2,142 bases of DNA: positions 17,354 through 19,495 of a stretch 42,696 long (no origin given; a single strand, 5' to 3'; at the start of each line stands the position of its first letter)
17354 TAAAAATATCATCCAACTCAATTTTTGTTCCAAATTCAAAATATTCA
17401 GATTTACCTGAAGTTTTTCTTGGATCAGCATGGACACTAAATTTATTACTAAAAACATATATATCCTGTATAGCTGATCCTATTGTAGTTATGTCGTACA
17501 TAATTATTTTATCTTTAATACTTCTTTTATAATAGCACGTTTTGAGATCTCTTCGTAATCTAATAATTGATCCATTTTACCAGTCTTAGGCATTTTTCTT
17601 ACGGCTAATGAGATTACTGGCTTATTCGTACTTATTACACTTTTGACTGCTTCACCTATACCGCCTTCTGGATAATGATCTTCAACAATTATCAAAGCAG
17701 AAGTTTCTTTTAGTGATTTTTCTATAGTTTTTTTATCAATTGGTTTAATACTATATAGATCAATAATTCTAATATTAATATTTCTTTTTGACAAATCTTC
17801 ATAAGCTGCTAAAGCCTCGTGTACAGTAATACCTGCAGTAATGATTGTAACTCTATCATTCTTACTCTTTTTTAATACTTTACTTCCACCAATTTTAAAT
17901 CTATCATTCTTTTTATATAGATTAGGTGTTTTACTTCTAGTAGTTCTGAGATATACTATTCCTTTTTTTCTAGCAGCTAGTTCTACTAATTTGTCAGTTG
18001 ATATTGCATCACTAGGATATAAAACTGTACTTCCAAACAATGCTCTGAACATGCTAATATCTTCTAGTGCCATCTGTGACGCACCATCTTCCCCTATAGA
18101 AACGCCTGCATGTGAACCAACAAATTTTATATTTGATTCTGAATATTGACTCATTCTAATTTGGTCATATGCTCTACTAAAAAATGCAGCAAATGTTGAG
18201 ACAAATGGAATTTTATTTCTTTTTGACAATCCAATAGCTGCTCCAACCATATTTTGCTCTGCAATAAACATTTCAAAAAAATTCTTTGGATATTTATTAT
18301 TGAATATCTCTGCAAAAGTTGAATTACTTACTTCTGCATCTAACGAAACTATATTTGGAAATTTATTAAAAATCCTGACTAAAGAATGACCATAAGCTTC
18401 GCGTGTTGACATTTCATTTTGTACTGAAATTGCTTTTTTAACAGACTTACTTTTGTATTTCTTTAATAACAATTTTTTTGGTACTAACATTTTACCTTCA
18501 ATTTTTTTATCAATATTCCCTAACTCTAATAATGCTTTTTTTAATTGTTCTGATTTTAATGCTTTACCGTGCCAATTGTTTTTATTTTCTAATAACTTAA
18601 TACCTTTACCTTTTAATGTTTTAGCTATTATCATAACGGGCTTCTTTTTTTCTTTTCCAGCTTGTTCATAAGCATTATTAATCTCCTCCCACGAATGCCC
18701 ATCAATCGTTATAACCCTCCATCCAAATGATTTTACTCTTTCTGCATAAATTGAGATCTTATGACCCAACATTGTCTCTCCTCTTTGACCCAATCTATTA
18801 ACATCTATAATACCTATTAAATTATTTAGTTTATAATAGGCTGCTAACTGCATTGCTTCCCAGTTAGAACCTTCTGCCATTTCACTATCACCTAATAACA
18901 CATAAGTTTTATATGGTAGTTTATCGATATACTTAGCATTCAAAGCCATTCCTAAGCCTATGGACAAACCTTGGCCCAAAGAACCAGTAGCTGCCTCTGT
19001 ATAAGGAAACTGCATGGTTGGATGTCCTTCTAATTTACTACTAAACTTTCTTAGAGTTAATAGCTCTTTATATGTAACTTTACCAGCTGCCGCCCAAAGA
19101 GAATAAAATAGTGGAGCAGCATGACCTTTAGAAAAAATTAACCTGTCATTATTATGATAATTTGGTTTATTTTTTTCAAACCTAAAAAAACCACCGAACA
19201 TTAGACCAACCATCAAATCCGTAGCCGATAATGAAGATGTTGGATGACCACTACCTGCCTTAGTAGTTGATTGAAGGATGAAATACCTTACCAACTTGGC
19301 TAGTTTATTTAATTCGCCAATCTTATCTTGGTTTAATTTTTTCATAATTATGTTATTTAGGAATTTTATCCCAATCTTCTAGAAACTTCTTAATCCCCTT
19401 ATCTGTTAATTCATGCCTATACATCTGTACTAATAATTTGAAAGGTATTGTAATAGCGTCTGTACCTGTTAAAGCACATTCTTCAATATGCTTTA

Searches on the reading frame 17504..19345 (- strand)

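Call 11: search_protein_families(library=pfam, proteins=[window:17504-19345:-])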
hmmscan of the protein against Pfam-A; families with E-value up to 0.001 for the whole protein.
window:17504-19345:- (613 aa): 6 families
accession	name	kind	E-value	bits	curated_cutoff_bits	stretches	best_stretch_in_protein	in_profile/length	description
PF00456.26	Transketolase_N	-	1.5e-47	162.7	22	1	14-302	4-298/334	Transketolase, thiamine diphosphate binding domain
PF02779.29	Transket_pyr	-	2.3e-41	141.8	27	1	311-474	2-173/174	Transketolase, pyrimidine binding domain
PF02780.25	Transketolase_C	-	5.7e-29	101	25.9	1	489-604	2-123/124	Transketolase, C-terminal domain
PF13292.11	DXP_synthase_N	-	7.5e-10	39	21.2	1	4-183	10-171/274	1-deoxy-D-xylulose-5-phosphate synthase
PF00676.26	E1_dh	-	6.9e-05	22.4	22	1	120-239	100-220/300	Dehydrogenase E1 component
PF22613.1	Transketolase_C_1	-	0.00024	21.7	27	1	490-556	4-75/113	Transketolase-like TK C-terminal domain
